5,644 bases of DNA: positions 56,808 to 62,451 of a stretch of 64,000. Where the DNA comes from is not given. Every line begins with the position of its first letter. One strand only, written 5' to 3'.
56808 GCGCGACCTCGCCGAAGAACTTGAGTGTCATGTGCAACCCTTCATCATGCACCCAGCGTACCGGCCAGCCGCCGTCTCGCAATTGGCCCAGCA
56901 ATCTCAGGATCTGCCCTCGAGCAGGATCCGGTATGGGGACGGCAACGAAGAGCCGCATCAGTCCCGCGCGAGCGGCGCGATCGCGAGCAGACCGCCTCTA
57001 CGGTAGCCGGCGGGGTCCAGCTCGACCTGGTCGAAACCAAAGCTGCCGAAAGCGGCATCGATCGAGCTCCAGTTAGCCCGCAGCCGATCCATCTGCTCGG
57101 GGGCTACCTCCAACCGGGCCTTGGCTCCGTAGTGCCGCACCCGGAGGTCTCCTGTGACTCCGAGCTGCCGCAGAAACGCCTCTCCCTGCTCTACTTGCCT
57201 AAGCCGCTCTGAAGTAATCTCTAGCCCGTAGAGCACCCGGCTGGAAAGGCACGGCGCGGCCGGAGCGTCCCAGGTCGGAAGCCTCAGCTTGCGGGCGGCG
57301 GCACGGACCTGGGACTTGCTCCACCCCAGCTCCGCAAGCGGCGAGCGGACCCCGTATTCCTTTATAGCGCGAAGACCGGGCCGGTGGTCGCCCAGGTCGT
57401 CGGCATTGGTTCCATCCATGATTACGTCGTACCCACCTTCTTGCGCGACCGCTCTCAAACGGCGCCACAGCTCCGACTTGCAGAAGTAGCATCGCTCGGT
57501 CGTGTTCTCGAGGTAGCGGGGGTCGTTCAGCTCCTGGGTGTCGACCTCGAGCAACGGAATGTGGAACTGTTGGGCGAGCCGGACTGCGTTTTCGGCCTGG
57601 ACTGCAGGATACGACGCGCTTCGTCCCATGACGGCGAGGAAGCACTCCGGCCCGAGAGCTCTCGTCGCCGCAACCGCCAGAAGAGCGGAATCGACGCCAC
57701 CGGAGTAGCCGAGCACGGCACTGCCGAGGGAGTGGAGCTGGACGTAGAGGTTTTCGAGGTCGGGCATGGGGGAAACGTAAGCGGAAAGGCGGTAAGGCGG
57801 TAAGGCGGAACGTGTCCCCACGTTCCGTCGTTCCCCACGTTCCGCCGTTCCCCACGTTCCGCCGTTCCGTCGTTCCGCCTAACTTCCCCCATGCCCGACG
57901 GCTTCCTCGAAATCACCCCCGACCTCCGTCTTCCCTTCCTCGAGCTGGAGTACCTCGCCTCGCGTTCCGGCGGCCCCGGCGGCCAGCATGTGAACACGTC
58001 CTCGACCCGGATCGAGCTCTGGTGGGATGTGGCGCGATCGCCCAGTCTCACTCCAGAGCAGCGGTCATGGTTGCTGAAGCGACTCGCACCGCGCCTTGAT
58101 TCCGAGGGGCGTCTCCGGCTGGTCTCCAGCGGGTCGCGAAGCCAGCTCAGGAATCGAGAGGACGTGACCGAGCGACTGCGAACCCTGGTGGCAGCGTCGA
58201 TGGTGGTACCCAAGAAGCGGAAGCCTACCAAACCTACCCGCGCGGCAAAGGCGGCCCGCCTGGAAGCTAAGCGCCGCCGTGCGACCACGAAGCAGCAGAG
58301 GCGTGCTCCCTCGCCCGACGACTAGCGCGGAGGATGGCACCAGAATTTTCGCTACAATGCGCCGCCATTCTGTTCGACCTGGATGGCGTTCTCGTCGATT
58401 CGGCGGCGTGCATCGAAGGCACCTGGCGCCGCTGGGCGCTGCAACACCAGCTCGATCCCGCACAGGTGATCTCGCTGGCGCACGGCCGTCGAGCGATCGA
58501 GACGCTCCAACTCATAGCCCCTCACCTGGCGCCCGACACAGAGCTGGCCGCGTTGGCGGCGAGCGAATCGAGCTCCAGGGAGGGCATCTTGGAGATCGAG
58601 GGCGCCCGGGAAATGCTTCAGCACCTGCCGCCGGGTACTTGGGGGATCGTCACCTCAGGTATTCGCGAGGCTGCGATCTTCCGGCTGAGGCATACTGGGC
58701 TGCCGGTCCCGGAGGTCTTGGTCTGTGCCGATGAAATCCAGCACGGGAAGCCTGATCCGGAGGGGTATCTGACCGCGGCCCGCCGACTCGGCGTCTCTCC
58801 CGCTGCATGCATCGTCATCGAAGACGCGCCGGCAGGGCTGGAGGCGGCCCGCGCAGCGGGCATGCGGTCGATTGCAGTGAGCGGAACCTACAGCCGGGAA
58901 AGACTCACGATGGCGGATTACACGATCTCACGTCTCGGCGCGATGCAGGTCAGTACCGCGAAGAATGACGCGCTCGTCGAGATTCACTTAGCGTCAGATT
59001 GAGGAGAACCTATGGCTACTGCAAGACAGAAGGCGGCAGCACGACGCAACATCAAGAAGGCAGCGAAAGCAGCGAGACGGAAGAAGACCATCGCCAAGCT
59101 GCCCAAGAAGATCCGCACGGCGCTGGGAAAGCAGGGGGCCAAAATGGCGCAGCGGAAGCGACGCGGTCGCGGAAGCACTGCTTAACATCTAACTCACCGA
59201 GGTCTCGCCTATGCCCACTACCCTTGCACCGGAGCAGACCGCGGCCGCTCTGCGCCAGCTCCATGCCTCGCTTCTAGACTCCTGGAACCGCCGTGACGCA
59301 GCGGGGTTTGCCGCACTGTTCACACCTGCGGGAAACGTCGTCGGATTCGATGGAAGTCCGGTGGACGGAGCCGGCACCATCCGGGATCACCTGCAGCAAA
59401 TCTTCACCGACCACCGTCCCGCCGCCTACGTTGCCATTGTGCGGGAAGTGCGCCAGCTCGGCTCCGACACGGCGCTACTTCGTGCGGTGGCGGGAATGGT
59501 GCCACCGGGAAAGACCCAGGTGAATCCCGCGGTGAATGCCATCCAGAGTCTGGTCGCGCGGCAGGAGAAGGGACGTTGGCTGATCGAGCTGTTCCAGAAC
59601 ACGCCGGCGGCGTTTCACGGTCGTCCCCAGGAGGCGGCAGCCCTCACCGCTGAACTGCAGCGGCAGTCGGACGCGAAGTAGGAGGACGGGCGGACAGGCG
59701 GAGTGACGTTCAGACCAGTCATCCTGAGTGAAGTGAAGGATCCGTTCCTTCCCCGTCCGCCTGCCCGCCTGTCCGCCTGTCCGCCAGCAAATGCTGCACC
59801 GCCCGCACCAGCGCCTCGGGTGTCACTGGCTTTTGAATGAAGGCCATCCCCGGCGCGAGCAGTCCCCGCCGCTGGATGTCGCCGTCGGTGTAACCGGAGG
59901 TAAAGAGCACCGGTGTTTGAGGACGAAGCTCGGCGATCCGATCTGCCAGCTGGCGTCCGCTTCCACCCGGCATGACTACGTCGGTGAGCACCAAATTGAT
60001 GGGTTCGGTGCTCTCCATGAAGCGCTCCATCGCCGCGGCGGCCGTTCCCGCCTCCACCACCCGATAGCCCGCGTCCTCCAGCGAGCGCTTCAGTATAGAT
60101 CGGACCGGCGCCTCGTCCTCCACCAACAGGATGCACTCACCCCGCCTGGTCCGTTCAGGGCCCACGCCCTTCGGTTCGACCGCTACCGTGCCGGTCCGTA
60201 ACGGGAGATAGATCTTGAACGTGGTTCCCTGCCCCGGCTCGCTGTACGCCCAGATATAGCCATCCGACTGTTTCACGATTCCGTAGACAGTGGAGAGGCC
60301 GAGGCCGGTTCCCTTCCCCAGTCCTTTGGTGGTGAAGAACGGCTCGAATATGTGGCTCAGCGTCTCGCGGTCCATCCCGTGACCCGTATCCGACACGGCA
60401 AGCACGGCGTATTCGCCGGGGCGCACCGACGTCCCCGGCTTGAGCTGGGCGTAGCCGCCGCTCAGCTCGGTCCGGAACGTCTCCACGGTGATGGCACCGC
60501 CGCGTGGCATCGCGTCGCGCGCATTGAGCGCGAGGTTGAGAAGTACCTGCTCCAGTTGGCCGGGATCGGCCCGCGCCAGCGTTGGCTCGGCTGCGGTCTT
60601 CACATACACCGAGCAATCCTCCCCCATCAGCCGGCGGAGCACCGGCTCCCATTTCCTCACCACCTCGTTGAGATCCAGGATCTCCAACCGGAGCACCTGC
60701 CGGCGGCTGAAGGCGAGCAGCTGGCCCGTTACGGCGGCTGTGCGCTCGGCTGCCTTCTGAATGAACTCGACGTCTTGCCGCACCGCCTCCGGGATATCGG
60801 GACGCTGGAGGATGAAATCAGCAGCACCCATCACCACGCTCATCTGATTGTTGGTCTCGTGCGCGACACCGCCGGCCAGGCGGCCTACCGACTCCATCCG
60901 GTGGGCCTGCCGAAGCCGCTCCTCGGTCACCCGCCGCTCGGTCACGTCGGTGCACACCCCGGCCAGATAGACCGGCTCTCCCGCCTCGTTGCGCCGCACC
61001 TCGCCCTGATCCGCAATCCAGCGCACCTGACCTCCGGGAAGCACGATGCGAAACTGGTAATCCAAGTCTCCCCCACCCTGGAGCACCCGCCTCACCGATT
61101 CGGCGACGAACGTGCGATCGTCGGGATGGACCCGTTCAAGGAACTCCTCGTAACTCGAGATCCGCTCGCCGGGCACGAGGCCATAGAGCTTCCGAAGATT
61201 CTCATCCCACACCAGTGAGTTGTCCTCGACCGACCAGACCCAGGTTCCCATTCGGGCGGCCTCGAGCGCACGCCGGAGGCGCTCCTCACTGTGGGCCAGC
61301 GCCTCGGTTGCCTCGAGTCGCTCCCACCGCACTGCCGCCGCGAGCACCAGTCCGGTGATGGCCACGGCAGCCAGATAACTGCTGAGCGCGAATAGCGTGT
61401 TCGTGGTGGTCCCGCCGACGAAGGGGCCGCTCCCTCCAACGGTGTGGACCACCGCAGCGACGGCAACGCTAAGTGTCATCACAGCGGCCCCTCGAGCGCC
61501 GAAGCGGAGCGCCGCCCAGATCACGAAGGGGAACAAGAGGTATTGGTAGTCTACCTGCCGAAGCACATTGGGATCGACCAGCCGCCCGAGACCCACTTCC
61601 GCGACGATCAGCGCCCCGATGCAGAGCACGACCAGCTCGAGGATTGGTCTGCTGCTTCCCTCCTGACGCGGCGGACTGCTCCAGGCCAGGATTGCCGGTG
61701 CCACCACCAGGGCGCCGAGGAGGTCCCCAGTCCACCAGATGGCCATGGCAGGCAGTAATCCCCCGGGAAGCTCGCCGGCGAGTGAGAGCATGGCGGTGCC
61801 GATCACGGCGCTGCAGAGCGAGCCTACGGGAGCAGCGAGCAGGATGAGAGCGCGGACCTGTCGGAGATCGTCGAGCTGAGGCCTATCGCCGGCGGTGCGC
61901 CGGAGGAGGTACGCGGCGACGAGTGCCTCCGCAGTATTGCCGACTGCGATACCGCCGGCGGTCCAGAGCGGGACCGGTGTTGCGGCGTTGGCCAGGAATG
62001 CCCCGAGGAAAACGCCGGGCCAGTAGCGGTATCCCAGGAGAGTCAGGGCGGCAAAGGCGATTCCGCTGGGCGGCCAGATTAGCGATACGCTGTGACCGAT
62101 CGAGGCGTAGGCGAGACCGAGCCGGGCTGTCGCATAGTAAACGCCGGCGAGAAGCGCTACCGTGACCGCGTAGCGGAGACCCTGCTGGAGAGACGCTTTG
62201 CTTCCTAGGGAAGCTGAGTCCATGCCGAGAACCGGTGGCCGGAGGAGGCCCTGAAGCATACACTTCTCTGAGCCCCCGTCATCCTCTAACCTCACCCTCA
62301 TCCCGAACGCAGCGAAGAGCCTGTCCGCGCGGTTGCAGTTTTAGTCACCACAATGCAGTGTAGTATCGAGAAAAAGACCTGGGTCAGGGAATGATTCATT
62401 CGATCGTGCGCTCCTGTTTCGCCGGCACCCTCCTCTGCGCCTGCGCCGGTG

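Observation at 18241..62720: Recurrent intergenic 'mirror arrays': tandem 7-8-nt units facing their own reverse complement, with a different unit at each locus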

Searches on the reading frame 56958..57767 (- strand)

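Call 55: search_protein_families(library=pfam, proteins=[window:56958-57767:-], max_evalue=0.00001)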
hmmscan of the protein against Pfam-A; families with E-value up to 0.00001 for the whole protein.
window:56958-57767:- (269 aa): 1 family
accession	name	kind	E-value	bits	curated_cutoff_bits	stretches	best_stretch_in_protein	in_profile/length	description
PF02540.23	NAD_synthase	-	1.3e-09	38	21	1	8-108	12-112/242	NAD synthase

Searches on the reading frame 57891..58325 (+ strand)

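Call 55: search_protein_families(library=pfam, proteins=[window:57891-58325:+], max_evalue=0.00001)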
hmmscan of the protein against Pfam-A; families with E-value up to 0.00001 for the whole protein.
window:57891-58325:+ (144 aa): 1 family
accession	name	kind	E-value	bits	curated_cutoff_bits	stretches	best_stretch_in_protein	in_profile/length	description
PF00472.26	RF-1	-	1.4e-14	54.4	35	1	14-137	7-110/116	RF-1 domain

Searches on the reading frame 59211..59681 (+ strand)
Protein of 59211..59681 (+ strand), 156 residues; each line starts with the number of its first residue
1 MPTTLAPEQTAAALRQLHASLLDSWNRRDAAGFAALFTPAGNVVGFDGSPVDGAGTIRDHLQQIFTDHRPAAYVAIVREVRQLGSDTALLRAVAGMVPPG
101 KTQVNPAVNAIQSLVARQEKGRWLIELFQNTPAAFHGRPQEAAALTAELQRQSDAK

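Call 55: search_protein_families(library=pfam, proteins=[window:59211-59681:+], max_evalue=0.00001)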
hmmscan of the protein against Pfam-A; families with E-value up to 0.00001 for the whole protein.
window:59211-59681:+ (156 aa): 2 families
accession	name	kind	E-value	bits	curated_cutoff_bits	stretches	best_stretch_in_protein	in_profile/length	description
PF14534.12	DUF4440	-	7.5e-10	39.6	25.2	1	14-125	1-107/107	Domain of unknown function (DUF4440)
PF13474.12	SnoaL_3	-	1.8e-06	28.7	22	1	15-125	2-111/121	SnoaL-like domain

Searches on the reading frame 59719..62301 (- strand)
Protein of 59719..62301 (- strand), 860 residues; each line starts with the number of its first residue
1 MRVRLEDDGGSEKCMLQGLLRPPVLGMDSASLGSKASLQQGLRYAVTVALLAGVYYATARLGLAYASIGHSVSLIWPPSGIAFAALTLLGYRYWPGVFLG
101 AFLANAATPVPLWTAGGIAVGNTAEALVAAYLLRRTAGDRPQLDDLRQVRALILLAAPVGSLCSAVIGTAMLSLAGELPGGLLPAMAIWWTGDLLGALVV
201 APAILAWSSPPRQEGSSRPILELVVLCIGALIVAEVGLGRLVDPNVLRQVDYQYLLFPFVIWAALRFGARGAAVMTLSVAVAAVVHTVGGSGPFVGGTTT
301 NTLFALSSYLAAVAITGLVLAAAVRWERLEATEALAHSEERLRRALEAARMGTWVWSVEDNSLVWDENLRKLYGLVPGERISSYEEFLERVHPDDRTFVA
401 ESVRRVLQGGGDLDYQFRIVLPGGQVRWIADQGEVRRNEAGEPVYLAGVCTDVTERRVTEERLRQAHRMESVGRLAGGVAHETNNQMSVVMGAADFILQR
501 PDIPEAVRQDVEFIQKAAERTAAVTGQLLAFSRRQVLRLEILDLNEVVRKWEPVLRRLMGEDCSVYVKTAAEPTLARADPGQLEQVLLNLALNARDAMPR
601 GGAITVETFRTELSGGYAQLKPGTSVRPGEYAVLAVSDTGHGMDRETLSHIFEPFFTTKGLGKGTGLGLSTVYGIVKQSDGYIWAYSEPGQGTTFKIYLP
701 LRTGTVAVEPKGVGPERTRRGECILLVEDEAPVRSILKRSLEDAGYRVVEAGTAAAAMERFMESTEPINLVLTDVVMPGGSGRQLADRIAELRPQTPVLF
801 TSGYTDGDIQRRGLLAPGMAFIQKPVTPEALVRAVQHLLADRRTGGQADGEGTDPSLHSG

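Call 55: search_protein_families(library=pfam, proteins=[window:59719-62301:-], max_evalue=0.00001)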
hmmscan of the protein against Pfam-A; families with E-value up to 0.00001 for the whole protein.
window:59719-62301:- (860 aa): 6 families
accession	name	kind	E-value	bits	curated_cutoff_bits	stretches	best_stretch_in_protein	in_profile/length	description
PF05231.19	MASE1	-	4.2e-46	157.9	29.8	1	49-325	3-296/299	MASE1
PF02518.31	HATPase_c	-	5.8e-23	81.9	26.4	1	579-702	2-110/111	Histidine kinase-, DNA gyrase B-, and HSP90-like ATPase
PF00072.30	Response_reg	-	4.5e-20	72.3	30.2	1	724-836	1-111/111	Response regulator receiver domain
PF08447.18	PAS_3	-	3.1e-19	69.5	25.6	1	363-449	2-88/89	PAS fold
PF00989.32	PAS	-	1.3e-07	32.1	22.6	1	340-453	1-113/113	PAS fold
PF00512.31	HisKA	-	5.6e-06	26.7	26.9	0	473-535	3-64/66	His Kinase A (phospho-acceptor) domain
